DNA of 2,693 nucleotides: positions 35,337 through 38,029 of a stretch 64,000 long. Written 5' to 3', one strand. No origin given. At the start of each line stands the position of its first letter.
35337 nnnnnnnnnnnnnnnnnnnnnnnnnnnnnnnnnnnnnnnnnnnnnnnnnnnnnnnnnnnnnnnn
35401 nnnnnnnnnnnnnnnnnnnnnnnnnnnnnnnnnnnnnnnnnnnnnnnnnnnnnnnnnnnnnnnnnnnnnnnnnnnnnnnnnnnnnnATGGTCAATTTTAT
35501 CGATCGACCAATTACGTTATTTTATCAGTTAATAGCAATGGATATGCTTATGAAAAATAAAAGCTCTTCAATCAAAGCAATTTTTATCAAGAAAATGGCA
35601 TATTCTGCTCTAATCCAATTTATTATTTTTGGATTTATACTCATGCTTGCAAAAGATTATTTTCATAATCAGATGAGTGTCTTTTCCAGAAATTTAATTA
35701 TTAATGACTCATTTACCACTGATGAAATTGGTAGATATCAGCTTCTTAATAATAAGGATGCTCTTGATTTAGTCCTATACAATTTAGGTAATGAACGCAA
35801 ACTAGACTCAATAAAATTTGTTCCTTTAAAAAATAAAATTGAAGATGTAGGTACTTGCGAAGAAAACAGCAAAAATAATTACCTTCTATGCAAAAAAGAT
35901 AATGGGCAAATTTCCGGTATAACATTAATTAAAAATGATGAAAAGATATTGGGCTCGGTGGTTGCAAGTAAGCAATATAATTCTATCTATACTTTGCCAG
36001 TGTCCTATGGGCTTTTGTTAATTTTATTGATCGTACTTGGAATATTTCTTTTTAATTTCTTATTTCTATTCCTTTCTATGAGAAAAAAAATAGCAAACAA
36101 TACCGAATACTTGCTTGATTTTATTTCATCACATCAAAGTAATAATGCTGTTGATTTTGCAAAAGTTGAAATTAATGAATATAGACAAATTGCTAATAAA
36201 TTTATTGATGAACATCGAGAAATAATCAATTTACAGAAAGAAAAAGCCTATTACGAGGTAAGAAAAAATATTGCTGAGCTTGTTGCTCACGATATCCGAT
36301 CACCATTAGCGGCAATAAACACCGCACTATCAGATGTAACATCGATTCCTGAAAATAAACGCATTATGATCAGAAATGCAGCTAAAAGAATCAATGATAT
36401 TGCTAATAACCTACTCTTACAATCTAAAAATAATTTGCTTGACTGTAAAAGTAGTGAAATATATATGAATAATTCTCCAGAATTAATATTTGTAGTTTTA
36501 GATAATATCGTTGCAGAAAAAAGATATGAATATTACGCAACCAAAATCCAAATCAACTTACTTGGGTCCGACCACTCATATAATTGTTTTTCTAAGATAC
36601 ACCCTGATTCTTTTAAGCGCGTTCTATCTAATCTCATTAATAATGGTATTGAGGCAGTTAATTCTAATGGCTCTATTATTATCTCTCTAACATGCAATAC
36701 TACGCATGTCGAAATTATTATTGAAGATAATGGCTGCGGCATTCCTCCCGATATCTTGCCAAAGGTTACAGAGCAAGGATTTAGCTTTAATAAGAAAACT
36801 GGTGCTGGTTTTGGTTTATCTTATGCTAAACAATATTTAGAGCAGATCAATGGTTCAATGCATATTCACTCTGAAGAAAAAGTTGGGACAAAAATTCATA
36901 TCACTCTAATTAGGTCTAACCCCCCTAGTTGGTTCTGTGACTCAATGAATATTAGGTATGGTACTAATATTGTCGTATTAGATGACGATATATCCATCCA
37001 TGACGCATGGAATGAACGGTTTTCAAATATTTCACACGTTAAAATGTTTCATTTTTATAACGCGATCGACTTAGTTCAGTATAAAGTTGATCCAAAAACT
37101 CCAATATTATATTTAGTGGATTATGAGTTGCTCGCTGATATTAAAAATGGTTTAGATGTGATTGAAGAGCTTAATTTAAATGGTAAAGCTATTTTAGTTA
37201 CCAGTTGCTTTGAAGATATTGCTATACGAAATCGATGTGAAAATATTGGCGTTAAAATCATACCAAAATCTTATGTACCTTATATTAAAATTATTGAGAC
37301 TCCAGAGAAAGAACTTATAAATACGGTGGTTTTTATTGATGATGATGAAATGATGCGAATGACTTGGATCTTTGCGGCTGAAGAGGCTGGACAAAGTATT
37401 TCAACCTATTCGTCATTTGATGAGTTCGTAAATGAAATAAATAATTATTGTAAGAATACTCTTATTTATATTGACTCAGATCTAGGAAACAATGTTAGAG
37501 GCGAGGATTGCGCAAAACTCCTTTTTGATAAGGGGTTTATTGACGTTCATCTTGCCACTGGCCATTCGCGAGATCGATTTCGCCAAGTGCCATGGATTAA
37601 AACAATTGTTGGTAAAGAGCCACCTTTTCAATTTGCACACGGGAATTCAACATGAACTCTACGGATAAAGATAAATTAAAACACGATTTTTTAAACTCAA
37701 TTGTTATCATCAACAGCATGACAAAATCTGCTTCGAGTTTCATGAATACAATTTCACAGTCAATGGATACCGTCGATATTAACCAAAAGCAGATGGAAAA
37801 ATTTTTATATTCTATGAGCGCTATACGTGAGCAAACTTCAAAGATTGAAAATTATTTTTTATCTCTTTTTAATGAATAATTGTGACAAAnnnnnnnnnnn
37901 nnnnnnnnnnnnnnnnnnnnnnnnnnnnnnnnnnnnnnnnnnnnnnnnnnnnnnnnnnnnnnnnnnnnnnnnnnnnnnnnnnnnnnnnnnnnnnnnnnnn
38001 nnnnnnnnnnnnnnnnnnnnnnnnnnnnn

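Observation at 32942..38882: The ICE repressor lvrR is translationally fused into an operon with a proline iminopeptidase, a type-I periplasmic binding protein, a hybrid histidine kinase and a small protein, facing an atypical response regulator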

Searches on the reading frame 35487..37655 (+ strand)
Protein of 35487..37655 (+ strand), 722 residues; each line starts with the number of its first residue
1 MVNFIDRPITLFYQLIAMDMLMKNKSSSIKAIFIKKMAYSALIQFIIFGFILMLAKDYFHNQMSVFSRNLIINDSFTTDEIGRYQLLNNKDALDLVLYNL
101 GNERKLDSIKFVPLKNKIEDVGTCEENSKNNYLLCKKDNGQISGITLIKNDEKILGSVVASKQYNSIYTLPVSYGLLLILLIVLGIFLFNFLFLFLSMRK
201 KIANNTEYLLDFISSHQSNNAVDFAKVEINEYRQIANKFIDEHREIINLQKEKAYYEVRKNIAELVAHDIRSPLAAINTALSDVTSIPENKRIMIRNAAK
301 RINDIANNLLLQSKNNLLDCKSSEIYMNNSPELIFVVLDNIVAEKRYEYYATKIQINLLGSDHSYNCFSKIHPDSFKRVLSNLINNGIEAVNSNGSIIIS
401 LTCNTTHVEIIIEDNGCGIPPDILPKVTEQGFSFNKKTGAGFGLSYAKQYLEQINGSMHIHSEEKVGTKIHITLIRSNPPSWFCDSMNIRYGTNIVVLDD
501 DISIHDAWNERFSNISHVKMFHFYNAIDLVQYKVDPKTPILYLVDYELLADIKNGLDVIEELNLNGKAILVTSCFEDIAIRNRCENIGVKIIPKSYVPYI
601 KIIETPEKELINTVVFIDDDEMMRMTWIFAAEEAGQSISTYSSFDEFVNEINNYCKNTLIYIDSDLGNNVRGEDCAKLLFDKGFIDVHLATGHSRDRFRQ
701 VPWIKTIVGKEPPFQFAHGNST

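Call 3: search_protein_families(library=pfam, proteins=[window:35487-37655:+], max_evalue=0.1)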
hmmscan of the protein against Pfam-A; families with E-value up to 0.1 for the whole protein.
window:35487-37655:+ (722 aa): 7 families
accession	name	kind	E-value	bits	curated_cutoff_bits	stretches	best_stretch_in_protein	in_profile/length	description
PF02518.31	HATPase_c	-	4.6e-21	75.8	26.4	1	373-474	3-107/111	Histidine kinase-, DNA gyrase B-, and HSP90-like ATPase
PF14501.12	HATPase_c_5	-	1.4e-05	25.4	22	1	375-466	5-94/102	GHKL domain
PF20274.4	cREC_REC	-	0.00039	21.5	27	1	615-686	3-63/88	Cyclic-phosphate processing Receiver domain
PF00072.30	Response_reg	-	0.0027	18.3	30.2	0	614-694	1-80/111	Response regulator receiver domain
PF13589.12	HATPase_c_3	-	0.0046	17.4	25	1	375-426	2-52/137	Histidine kinase-, DNA gyrase B-, and HSP90-like ATPase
PF00512.31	HisKA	-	0.0087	16.5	26.9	1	266-314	9-62/66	His Kinase A (phospho-acceptor) domain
PF09141.16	Talin_middle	-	0.042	14.3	25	0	234-309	17-94/161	Talin, middle domain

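Call 4: search_protein_families(library=ncbifam, proteins=[window:35487-37655:+], max_evalue=0.1)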
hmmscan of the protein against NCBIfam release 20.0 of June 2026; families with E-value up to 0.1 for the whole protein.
window:35487-37655:+ (722 aa): 69 families (the best 25 are shown)
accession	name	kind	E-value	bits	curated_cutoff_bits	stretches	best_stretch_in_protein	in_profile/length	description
NF008468.0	PRK11360.1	equivalog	5.3e-25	87.8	646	1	266-475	403-607/616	two-component system sensor histidine kinase AtoS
NF008312.0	PRK11100.1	equivalog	2.2e-23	82.9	356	1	148-476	154-474/477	two-component system sensor histidine kinase CreC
NF053867.1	SprKinKinDBac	equivalog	2.3e-21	75.8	775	1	255-476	282-497/500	sporulation kinase KinD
NF033092.0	HK_WalK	equivalog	4e-20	71.9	725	1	199-474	316-592/594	cell wall metabolism sensor histidine kinase WalK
NF046044.1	PnpS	equivalog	1e-19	70.9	400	1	249-474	160-389/390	two-component system histidine kinase PnpS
TIGR02916.1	PEP_his_kin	equivalog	7.1e-19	67.8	300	1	339-474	550-678/679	XrtA/PEP-CTERM system histidine kinase PrsK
TIGR02966.1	phoR_proteo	equivalog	3.2e-18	65.9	334.2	1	253-473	108-332/333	phosphate regulon sensor histidine kinase PhoR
NF041735.1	hist_kin_RppB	equivalog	4.3e-18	65.3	400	1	256-474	214-437/438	two-component system sensor histidine kinase RppB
NF006800.0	PRK09303.1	equivalog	6.8e-18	64.8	342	1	233-474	122-375/383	histidine kinase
NF008298.1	PRK11086.1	subfamily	8.6e-18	64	520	1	378-474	426-523/529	DcuS/MalK family sensor histidine kinase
NF047405.1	SensHisKinSapS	equivalog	1.2e-17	64.3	550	1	170-472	34-329/341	two-component system sensor histidine kinase SapS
NF047874.1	MASE3_PAS_HK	subfamily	2.7e-17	62.8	560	1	247-475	386-624/655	MASE3 domain-containing sensor histidine kinase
NF007688.0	PRK10364.1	equivalog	1.3e-16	60.5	479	1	261-474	242-449/460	two-component system sensor histidine kinase ZraS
NF041832.1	near_NosP_CTERM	subfamily_domain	5.2e-16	58.7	400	1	266-595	14-356/370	NahK/ErcS family hybrid sensor histidine kinase/response regulator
NF045903.1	CuHisKinLciSLeg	equivalog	2.1e-15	57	700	1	247-474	128-356/357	copper-responsive two-component system sensor histidine kinase LciS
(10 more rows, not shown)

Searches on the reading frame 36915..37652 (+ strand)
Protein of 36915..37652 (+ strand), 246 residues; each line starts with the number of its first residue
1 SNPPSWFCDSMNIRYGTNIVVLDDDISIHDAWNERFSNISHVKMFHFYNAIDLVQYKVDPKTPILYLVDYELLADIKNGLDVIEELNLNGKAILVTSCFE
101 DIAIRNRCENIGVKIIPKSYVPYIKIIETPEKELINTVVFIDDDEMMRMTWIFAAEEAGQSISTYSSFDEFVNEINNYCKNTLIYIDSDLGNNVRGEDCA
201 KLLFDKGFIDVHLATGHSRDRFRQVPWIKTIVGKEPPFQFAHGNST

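Call 96: search_solved_structures(query=window:36915-37652:+, max_evalue=1, show_alignments=2)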
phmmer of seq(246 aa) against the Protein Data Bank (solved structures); distinct sequences matched with E-value up to 1: 1.
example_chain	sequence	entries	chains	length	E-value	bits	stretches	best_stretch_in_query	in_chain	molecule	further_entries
4ldz_A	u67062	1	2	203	0.75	12.7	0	70-111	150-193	Transcriptional regulatory protein DesR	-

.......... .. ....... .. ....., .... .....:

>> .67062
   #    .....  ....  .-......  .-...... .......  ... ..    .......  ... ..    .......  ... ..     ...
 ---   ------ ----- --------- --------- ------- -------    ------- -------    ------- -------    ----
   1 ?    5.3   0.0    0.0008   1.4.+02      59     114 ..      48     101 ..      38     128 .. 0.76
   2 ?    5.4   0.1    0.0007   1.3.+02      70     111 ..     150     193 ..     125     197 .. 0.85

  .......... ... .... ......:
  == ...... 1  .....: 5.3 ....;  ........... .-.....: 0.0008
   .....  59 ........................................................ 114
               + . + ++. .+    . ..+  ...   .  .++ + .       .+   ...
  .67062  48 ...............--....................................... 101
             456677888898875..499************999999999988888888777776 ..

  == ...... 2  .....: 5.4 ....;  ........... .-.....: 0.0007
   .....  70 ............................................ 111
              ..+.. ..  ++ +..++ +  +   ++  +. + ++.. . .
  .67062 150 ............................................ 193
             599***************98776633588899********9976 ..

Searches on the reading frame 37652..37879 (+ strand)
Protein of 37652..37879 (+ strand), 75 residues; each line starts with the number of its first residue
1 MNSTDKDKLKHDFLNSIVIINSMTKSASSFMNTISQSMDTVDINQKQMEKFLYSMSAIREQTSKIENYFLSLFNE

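Call 3: search_protein_families(library=pfam, proteins=[window:37652-37879:+], max_evalue=0.1)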
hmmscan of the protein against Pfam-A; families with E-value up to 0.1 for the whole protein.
window:37652-37879:+ (75 aa): 3 families
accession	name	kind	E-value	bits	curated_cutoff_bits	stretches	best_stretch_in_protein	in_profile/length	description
PF05064.18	Nsp1_C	-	0.054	13.8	24.1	1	15-57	55-97/114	Nsp1-like C-terminal region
PF22316.2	ABhydrolase-like_N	-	0.089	13.1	27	1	13-62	5-53/106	A/B hydrolase-like, N-terminal domain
PF11101.13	DUF2884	-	0.099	12.7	30.6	1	19-62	142-183/228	Protein of unknown function (DUF2884)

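Call 4: search_protein_families(library=ncbifam, proteins=[window:37652-37879:+], max_evalue=0.1)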
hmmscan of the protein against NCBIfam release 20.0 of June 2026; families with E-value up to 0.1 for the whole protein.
window:37652-37879:+ (75 aa): 0 families

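Call 44: search_solved_structures(query=A3, max_evalue=10, show_alignments=3)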
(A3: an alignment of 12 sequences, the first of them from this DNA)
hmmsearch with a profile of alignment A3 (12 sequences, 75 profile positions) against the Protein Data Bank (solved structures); distinct sequences matched with E-value up to 10: 13.
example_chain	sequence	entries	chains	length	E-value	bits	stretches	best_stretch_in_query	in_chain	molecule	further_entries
1fxk_C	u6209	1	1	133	0.016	18.4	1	40-68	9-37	PROTEIN (PREFOLDIN)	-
9gm5_B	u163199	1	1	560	0.075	16.3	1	22-74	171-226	Origin recognition complex subunit 2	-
5v8f_B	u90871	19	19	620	0.09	16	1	22-74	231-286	Origin recognition complex subunit 2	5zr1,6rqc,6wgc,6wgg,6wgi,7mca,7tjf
5f2h_A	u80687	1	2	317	0.34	14.2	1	33-75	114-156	Uncharacterized protein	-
4qkv_A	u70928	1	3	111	0.85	12.9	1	29-67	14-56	Polymerase I and transcript release factor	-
6qpq_A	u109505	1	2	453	0.93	12.8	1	41-65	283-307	Structural maintenance of chromosomes protein,Structural maintenance of chromosomes protei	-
9egn_A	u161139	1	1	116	0.96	12.7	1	29-67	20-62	Caveolae-associated protein 1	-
6qpw_E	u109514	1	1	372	1.1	12.5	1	41-65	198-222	Sister chromatid cohesion protein 1,Structural maintenance of chromosomes protein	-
6i33_A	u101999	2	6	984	1.5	12.1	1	45-67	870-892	Glycine dehydrogenase (decarboxylating), mitochondrial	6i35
6i34_A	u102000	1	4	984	1.5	12.1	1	45-67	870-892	Neanderthal Glycine decarboxylase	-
2wwe_A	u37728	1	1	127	2.4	11.5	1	25-64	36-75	PHOSPHOINOSITIDE-3-KINASE, CLASS 2, GAMMA POLYPEPTIDE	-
7zcv_A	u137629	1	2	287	4.7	10.5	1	25-60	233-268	Transcriptional regulator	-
7tdr_A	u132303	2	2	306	8.7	9.6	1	8-71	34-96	34k2 salivary protein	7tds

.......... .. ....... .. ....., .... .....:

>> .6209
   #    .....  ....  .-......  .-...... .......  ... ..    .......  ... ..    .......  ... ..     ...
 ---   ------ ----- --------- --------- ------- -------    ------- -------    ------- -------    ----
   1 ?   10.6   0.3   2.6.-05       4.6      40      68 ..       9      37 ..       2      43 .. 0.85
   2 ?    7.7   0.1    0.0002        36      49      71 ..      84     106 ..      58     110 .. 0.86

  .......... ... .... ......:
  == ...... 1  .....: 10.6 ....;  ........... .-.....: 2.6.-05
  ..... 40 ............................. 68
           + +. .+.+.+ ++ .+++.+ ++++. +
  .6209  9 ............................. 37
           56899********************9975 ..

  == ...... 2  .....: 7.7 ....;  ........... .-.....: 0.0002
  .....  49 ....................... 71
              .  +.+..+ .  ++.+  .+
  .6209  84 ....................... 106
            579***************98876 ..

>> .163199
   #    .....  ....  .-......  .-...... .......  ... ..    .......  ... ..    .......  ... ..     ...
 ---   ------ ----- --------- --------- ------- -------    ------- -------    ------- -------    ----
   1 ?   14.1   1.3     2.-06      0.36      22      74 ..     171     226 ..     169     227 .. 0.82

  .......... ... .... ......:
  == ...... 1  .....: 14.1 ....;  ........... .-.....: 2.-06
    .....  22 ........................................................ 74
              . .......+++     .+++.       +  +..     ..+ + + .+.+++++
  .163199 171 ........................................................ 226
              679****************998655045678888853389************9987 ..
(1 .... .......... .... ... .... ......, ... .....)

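Call 84: search_protein_families(library=pfam, alignment_id=A3, max_evalue=10)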
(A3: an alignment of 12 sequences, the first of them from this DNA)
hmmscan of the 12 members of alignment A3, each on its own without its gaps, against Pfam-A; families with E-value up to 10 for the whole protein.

A. member 1, seq(75 aa): 3 families
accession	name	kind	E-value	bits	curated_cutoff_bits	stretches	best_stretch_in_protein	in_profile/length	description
PF05064.18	Nsp1_C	-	0.054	13.8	24.1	1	15-57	55-97/114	Nsp1-like C-terminal region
PF22316.2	ABhydrolase-like_N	-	0.089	13.1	27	1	13-62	5-53/106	A/B hydrolase-like, N-terminal domain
PF11101.13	DUF2884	-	0.099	12.7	30.6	1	19-62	142-183/228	Protein of unknown function (DUF2884)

B. families by the number of members that match (of 12 scanned): 12 families
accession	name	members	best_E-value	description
PF05358.17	DicB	2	0.01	DicB protein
PF11695.14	DUF3291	2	0.076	Domain of unknown function (DUF3291)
PF06712.16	DUF1199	1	0.011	Protein of unknown function (DUF1199)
PF22092.2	T26-6p_Ig-like_dom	1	0.014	T26-6p, immunoglobulin-like domain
PF21672.2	COMM_HN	1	0.019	COMMD2-7/10, HN domain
PF05064.18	Nsp1_C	1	0.054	Nsp1-like C-terminal region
PF17979.7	zf-CRD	1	0.056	Cysteine rich domain with multizinc binding regions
PF22316.2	ABhydrolase-like_N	1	0.089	A/B hydrolase-like, N-terminal domain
PF11101.13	DUF2884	1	0.099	Protein of unknown function (DUF2884)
PF22376.2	PSV_trans_reg_dom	1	0.099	PSV, transcriptional regulator domain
PF22822.1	MrpR_N_CB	1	0.11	MrpR, N-terminal core-binding domain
PF01361.26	Tautomerase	1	0.14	Tautomerase enzyme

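Call 91: search_protein_representatives(protein=window:37652-37879:+)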
Query: 75 residues. Proteins with E-value up to 0.001 (for the whole library): 22; up to 1e-10: 4; up to 1e-30: 0. The best 22 are listed.
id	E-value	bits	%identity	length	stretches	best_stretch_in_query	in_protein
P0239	1.4e-19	85.1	70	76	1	1-73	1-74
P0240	3.0e-19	84.0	60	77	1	1-70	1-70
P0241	2.5e-12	62.3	51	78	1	3-70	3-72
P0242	2.0e-11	59.4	55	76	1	5-69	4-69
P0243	7.8e-09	51.3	43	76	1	3-70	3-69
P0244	1.5e-08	50.4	48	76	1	1-71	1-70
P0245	2.5e-08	49.7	49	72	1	1-72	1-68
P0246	6.4e-08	48.5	46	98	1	3-74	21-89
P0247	8.3e-08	48.1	43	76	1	1-74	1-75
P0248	4.8e-07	45.7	46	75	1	1-70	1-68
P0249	5.4e-07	45.5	45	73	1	3-69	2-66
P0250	8.0e-07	45.0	31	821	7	17-67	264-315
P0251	1.1e-06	44.6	44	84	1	3-73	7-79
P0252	2.9e-06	43.2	41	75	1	4-73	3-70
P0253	5.0e-06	42.5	40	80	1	1-73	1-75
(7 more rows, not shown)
